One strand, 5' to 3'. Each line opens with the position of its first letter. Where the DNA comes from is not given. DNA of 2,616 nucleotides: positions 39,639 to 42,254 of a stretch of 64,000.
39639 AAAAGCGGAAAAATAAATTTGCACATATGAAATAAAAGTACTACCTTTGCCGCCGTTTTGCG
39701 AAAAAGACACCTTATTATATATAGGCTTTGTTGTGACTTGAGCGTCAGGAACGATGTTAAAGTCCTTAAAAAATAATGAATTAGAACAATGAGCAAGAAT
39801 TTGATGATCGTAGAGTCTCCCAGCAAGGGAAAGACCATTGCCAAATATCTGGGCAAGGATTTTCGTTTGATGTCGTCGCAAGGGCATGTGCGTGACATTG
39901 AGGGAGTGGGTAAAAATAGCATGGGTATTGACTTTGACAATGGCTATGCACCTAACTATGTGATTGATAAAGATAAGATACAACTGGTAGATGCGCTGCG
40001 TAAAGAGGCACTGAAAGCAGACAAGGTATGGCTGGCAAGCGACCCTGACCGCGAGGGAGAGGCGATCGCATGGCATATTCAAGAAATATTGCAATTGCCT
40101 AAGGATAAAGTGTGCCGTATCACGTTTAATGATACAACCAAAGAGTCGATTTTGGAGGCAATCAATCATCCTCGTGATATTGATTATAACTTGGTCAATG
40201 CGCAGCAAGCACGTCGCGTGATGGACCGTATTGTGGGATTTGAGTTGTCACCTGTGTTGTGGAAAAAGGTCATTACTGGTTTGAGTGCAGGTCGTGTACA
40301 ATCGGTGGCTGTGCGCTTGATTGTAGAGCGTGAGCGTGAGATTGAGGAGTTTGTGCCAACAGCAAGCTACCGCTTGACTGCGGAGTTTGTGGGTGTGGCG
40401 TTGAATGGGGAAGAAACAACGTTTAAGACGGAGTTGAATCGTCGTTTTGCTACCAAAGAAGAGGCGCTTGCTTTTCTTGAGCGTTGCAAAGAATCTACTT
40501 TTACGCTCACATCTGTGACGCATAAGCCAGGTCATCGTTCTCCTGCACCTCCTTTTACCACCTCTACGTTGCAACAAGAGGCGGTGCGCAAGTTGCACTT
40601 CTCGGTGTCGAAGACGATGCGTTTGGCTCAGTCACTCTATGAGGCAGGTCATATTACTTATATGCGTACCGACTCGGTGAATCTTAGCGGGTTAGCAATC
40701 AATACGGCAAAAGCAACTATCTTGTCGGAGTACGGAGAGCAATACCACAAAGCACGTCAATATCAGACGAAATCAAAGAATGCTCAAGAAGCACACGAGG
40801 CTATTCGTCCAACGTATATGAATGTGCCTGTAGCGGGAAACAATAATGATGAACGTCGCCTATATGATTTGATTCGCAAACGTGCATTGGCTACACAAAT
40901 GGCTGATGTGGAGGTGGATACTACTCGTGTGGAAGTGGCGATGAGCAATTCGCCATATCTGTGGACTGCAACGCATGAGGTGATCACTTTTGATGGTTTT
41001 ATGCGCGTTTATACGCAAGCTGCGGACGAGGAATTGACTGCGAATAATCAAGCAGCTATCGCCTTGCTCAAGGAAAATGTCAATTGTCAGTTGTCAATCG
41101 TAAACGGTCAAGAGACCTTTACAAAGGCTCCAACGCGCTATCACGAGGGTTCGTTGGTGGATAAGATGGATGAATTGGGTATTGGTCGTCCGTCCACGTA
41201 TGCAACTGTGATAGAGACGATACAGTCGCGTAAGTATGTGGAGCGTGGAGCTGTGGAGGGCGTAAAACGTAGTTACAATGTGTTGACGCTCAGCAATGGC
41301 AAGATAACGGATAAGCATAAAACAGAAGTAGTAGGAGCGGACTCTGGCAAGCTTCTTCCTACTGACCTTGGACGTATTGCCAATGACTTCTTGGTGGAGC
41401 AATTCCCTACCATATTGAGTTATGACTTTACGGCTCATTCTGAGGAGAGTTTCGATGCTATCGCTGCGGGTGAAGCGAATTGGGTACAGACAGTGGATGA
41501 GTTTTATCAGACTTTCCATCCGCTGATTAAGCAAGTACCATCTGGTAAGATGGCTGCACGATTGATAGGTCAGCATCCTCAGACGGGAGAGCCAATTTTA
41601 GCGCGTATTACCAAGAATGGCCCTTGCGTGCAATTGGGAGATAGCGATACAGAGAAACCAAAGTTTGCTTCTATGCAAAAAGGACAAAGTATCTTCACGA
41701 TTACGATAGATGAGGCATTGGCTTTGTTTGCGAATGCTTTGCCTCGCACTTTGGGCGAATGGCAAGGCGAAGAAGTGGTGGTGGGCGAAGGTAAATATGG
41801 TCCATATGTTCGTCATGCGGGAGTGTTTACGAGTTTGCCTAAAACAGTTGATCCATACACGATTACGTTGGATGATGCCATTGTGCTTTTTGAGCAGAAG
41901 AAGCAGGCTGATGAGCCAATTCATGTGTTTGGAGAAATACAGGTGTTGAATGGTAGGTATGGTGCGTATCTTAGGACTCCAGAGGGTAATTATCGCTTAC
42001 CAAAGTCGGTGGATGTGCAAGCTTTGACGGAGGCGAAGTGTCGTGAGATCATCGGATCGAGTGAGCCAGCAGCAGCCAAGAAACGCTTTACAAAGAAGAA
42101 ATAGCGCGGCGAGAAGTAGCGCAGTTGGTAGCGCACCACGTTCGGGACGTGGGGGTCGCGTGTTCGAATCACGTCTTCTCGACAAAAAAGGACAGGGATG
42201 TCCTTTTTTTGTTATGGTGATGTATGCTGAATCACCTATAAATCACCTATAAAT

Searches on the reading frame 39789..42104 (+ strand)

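Call 36: search_protein_families(library=pfam, proteins=[window:39789-42104:+], max_evalue=0.001)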
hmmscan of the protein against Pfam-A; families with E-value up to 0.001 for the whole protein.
window:39789-42104:+ (771 aa): 3 families
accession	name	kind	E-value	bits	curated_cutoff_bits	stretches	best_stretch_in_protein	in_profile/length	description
PF01131.25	Topoisom_bac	-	9.4e-110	367.8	35.1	2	131-500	2-375/411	DNA topoisomerase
PF13368.11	Toprim_C_rpt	-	4.7e-35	119.7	22.3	3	660-706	5-51/57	Topoisomerase C-terminal repeat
PF01751.28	Toprim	-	3.3e-21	75.7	23.1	1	5-115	2-95/96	Toprim domain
